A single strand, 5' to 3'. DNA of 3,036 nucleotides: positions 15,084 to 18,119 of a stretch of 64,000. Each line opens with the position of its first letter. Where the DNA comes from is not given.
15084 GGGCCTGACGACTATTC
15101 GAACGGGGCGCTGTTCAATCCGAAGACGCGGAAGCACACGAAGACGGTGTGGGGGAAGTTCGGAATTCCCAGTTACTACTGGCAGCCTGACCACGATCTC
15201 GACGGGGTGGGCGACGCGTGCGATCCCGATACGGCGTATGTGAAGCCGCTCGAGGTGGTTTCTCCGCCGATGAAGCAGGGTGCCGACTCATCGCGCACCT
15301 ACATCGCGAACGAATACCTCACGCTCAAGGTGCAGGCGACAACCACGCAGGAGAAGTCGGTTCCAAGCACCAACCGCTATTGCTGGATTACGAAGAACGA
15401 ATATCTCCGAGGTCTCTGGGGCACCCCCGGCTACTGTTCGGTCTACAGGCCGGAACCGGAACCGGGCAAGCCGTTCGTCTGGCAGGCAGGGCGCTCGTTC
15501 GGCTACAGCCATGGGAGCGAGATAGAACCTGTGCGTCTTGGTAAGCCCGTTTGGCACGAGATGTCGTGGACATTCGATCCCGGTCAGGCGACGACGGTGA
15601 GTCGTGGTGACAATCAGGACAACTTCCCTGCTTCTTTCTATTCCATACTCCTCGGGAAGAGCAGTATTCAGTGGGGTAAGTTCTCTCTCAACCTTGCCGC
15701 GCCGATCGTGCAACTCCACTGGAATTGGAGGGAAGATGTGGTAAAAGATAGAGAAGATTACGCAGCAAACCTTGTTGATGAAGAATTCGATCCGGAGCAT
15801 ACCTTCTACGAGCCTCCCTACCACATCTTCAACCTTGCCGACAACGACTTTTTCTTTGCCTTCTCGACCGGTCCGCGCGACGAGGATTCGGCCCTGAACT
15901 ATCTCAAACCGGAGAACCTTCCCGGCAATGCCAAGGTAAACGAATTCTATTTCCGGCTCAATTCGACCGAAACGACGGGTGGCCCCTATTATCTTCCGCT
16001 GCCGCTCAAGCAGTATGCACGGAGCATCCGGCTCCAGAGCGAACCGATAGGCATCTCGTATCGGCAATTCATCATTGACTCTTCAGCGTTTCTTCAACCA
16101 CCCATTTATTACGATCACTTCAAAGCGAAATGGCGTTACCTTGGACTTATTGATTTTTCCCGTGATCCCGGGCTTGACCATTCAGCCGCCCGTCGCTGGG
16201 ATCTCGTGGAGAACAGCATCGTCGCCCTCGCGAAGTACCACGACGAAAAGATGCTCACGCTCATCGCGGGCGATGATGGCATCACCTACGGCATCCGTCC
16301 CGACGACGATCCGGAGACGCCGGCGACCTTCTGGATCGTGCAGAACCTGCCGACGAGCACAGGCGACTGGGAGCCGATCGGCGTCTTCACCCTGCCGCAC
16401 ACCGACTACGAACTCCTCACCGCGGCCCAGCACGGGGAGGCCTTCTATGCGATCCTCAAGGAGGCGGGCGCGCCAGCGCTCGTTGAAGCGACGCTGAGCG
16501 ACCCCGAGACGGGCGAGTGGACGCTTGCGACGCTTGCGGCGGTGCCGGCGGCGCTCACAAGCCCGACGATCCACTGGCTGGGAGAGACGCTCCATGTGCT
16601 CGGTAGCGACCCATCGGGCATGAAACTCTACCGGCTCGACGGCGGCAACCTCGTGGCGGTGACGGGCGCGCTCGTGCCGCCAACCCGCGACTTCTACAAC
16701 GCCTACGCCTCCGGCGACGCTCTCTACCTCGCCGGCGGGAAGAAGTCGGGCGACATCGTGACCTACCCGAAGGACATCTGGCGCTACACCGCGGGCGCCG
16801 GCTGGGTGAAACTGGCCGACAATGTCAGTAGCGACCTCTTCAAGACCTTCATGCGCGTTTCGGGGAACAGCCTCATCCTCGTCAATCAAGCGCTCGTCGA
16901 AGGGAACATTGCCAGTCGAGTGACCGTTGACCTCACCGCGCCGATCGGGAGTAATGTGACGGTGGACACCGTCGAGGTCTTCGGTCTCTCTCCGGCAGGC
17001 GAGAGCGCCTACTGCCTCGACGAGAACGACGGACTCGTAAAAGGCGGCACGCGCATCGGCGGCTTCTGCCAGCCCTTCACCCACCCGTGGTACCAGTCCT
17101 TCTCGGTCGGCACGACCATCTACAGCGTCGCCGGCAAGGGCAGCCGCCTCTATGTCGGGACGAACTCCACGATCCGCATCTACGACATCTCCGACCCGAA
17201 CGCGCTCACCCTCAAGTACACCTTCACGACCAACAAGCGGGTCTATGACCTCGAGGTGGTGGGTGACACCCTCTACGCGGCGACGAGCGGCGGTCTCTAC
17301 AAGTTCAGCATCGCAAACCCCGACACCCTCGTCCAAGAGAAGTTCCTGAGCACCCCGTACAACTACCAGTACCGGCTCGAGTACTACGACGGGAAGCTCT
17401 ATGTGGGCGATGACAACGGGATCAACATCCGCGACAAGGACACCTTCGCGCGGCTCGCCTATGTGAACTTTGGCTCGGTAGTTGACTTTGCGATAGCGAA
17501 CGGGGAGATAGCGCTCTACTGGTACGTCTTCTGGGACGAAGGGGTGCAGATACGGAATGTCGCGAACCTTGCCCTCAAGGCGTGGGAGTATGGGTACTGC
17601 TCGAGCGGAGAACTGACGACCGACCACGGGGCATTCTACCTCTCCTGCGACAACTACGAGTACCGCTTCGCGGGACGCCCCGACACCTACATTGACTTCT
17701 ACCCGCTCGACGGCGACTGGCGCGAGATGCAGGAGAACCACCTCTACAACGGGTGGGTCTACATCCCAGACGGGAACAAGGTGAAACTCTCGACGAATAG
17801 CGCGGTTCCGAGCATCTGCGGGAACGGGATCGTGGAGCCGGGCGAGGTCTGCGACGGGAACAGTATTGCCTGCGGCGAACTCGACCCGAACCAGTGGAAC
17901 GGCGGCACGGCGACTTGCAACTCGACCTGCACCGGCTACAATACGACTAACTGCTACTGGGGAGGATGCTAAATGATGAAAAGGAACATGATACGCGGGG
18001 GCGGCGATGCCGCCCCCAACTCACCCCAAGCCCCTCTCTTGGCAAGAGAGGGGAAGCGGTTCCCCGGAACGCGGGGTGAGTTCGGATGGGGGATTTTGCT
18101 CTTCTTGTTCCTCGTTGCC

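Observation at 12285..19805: Giant mosaic secreted protein plus Cys-rich lipoprotein pair next to tRNA-Val, with patchy low-GC composition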

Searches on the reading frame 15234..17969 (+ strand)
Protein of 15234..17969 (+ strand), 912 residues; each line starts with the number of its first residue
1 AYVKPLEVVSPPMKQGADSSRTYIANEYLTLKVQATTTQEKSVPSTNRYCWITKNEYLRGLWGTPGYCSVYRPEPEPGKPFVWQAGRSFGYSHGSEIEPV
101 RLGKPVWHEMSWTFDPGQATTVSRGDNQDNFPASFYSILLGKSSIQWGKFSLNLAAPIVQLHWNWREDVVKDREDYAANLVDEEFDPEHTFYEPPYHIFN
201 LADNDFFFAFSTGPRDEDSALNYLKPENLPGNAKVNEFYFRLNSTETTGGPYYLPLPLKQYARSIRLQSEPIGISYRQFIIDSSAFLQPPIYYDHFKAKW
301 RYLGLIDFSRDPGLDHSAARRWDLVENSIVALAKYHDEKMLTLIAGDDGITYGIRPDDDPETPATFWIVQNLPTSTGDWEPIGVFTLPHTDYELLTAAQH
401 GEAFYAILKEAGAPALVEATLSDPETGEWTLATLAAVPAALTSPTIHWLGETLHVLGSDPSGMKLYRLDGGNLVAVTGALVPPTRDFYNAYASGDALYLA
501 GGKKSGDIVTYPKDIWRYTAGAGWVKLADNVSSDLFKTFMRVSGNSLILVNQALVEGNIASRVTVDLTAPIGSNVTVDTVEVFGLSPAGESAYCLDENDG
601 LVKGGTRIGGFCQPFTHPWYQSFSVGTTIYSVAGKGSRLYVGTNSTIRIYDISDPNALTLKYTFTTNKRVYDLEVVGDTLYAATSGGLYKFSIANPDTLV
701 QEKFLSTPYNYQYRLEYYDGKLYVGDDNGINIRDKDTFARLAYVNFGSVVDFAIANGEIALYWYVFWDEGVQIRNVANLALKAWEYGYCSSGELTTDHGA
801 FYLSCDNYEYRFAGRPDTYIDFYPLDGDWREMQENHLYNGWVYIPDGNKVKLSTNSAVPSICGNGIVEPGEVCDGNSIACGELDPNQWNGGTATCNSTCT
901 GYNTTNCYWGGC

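Call 32: search_solved_structures(query=A5, max_evalue=1)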
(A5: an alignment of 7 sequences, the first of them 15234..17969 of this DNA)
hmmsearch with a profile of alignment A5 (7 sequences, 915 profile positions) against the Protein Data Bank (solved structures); distinct sequences matched with E-value up to 1: 20.
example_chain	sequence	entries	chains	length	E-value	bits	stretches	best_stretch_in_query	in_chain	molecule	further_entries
9d1i_A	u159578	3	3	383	6.5e-09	37.6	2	474-530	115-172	Kelch domain-containing protein 3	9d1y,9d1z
9d8p_A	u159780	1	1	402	1.8e-06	29.5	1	441-530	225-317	Kelch domain-containing protein 10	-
7kzm_A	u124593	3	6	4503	4e-05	25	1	436-527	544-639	Heavy chain alpha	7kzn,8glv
9mey_B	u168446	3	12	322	4e-05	25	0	447-520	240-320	Leucine-zipper-like transcriptional regulator 1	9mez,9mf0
5a10_A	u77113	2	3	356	6.2e-05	24.4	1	476-529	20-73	THIOCYANATE FORMING PROTEIN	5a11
8ebl_A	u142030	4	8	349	0.00021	22.6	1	478-530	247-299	Kelch domain-containing protein 2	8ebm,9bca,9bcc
9bc9_A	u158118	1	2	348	0.00021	22.6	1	478-530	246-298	Kelch domain-containing protein 2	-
8sge_A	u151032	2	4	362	0.00022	22.6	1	478-530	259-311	Kelch domain-containing protein 2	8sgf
6do3_A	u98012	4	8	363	0.00023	22.5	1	478-530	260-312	Kelch domain-containing protein 2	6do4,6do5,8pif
8uxs_A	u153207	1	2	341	0.00024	22.5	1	478-529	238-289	Kelch domain-containing protein 2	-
8ebn_A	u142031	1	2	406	0.00035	21.9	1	478-530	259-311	Kelch domain-containing protein 2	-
8sh2_B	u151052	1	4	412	0.00036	21.9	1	478-530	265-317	Kelch domain-containing protein 2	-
5gq0_B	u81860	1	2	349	0.0011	20.3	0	441-526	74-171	Epithiospecifier protein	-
2woz_A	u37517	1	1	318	0.0012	20.2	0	434-530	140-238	KELCH REPEAT AND BTB DOMAIN-CONTAINING PROTEIN 10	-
9tsn_A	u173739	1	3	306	0.0015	19.8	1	449-530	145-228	Kelch protein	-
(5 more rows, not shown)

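Call 73: find_homologous_proteins(query=A5, max_evalue=1e-10)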
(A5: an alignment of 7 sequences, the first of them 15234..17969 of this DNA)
Query A5 (7 sequences) (912 aa, profile of the alignment): 3 proteins with E <= 1e-10 among 8000 candidates.
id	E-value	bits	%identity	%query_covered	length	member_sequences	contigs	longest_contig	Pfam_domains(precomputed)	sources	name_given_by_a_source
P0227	0.0e+0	1118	37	99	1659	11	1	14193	-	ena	-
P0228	1.2e-279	949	61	100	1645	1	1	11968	PF02412.24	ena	-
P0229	1.4e-134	468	55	75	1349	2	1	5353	-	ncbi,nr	ncbi:MAG TPA: thrombospondin type 3 repeat-containing protein, partial [bacterium]|nr:thrombospondin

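Call 74: find_encoding_contigs(protein=P0228, flank=10000, max_places=2)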
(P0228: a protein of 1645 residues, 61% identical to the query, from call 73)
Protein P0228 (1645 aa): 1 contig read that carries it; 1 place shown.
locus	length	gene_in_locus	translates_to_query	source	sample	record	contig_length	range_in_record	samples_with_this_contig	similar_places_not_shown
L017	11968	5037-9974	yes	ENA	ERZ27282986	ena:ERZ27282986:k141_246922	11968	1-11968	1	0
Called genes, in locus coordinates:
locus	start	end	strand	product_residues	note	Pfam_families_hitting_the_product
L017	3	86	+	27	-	?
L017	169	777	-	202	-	PF00239:Resolvase, PF02796:HTH_7 (weak)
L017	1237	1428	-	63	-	-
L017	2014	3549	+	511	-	PF00665:rve (faint), PF22483:Mu-transpos_C_2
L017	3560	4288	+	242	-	PF01695:IstB_IS21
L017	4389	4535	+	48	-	-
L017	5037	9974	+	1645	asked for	PF02412:TSP_3 (weak)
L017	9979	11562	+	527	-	-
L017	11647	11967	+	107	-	?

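Call 80: search_protein_families(library=pfam, proteins=[L017:5037-7300:+, P0227, P0229], max_evalue=0.01)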
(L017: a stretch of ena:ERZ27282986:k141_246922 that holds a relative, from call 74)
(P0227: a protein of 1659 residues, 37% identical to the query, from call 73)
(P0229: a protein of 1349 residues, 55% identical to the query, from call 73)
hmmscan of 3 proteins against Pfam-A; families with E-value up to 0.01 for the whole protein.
L017:5037-7300:+ (754 aa): 2 families
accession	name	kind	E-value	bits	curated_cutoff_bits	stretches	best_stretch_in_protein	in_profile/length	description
PF02412.23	TSP_3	-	1.6e-14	53.8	25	2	627-668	2-35/36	Thrombospondin type 3 repeat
PF00112.29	Peptidase_C1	-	1.7e-05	25.4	20.7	1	212-241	166-193/220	Papain family cysteine protease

P0227 (1659 aa): 4 families
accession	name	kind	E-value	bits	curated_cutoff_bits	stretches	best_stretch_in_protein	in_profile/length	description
PF13418.12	Kelch_4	-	5.1e-05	23.6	21.6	1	1238-1272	13-46/49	Galactose oxidase, central domain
PF01344.31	Kelch_1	-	9.4e-05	22.3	20.1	1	1237-1270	11-43/46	Kelch motif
PF24681.1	Kelch_KLHDC2_KLHL20_DRC7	-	0.00079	19.2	50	1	1220-1270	146-195/221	KLHDC2/KLHL20/DRC7 Kelch-repeats domain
PF24981.1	Beta-prop_ATRN-LZTR1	-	0.0068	16.1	50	0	1224-1270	36-83/289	Attractin/LZTR1 beta-propeller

P0229 (1349 aa): 1 family
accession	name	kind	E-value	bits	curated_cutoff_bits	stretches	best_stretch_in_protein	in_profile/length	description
PF02412.23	TSP_3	-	2.6e-05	24.2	25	1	562-588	1-28/36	Thrombospondin type 3 repeat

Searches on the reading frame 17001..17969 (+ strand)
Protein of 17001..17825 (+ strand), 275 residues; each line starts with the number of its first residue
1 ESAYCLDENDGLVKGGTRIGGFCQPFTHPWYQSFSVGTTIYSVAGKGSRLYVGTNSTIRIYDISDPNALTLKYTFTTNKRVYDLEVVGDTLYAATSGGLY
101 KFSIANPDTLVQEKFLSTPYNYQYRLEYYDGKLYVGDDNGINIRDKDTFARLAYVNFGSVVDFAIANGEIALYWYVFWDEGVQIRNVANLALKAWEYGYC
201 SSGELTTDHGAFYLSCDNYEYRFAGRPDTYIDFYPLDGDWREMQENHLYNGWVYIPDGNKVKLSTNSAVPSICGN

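Call 42: search_protein_families(library=pfam, proteins=[window:17001-17825:+], max_evalue=10)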
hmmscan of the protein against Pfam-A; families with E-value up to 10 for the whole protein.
window:17001-17825:+ (275 aa): 6 families
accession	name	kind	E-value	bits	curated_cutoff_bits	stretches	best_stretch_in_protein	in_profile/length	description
PF09826.15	Beta_propel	-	0.0026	17.1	22.4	1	53-96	89-130/495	Beta propeller domain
PF03178.21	CPSF_A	-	0.035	13.9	27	1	38-94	91-146/319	CPSF A subunit region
PF24817.1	WD40_WDHD1_1st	-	0.04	13.5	109.9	1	32-95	41-105/291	WDHD1 first WD40 domain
PF23775.1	Beta-prop_RIG_2nd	-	0.046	13.6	80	1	36-110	79-151/278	RIG second beta-propeller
PF08309.17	LVIVD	-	0.076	12.8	20.2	1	44-77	8-42/42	LVIVD repeat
PF21544.3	PorZ_N_b_propeller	-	0.089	13.5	27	1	38-102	79-141/154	TSS9, PorZ, N-terminal beta-propeller domain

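Call 107: search_solved_structures(query=A10, max_evalue=10)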
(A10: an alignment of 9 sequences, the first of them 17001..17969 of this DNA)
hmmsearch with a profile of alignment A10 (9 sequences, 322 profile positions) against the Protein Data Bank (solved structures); distinct sequences matched with E-value up to 10: 2.
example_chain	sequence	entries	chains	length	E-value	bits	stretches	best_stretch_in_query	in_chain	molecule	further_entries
9scd_D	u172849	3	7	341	0.022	17.1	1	31-127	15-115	Uncharacterized WD repeat-containing protein C824.04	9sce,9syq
2qsx_A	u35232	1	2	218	1.4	11.2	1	209-255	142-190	Putative transcriptional regulator, LysR family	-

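Call 109: search_protein_families(library=pfam, alignment_id=A10, max_evalue=1)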
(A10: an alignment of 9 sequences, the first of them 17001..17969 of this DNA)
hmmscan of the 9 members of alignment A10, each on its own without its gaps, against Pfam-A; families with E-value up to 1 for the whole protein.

A. member 1, window:17001-17969:+ (323 aa): 6 families
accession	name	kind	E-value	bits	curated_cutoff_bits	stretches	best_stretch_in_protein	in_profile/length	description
PF09826.15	Beta_propel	-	0.0037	16.6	22.4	1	53-96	89-130/495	Beta propeller domain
PF03178.21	CPSF_A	-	0.046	13.5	27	1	38-94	91-146/319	CPSF A subunit region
PF24817.1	WD40_WDHD1_1st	-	0.054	13.1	109.9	1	32-95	41-105/291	WDHD1 first WD40 domain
PF23775.1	Beta-prop_RIG_2nd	-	0.065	13.1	80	1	36-110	79-151/278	RIG second beta-propeller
PF08309.17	LVIVD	-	0.095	12.5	20.2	1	44-77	8-42/42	LVIVD repeat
PF21544.3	PorZ_N_b_propeller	-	0.12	13.2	27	1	38-102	79-141/154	TSS9, PorZ, N-terminal beta-propeller domain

B. families by the number of members that match (of 9 scanned): 16 families
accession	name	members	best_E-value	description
PF08309.17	LVIVD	9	5.5e-07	LVIVD repeat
PF23775.1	Beta-prop_RIG_2nd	8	0.0001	RIG second beta-propeller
PF21544.3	PorZ_N_b_propeller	5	0.0011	TSS9, PorZ, N-terminal beta-propeller domain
PF09826.15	Beta_propel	4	0.0037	Beta propeller domain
PF24817.1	WD40_WDHD1_1st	4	0.027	WDHD1 first WD40 domain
PF16819.11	DUF5074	3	0.0092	Domain of unknown function (DUF5074)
PF07494.17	Reg_prop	3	0.02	Two component regulator propeller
PF03178.21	CPSF_A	3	0.021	CPSF A subunit region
PF14783.12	BBS2_Mid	3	0.11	Ciliary BBSome complex subunit 2, middle region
PF25279.1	Beta_prop_At2g24240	2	0.0026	At2g24240-like, C-terminal beta propeller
PF09445.16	Methyltransf_15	2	0.03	RNA cap guanine-N2 methyltransferase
PF00780.28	CNH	2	0.06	CNH domain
PF23389.1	Beta-prop_WDR19_1st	1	0.092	WDR19 first beta-propeller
PF18692.7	DUF5640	1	0.13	Family of unknown function (DUF5640)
PF13948.11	DUF4215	1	0.23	Domain of unknown function (DUF4215)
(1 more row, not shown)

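Call 115: find_related_loci(query=A10, collection=viral_contigs, flank=5000)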
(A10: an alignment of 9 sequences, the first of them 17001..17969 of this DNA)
Query A10 (323 aa) in viral_contigs; peptide patterns used: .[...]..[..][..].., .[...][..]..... (x = any residue, [..] = any of these).
32 stretches matched a pattern, but none encodes a relative of the query by tblastn (E <= 1e-3).

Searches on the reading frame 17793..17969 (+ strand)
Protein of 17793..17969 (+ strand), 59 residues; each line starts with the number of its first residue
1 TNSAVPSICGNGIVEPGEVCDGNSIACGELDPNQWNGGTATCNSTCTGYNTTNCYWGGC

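Call 42: search_protein_families(library=pfam, proteins=[window:17793-17969:+], max_evalue=10)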
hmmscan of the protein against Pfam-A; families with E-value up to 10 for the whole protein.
window:17793-17969:+ (59 aa): 1 family
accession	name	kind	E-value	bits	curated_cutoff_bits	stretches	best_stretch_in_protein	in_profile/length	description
PF13948.11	DUF4215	-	1.7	9.5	27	0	7-26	19-39/47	Domain of unknown function (DUF4215)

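Call 43: search_protein_families(library=ncbifam, proteins=[window:17793-17969:+], max_evalue=10)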
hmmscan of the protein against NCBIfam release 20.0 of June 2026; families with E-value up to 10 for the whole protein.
window:17793-17969:+ (59 aa): 1 family
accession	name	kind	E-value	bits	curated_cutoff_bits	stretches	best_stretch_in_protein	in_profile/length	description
TIGR02232.1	myxo_disulf_rpt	repeat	0.0019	17.9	20.8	1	9-24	4-20/38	cysteine-rich acidic repeat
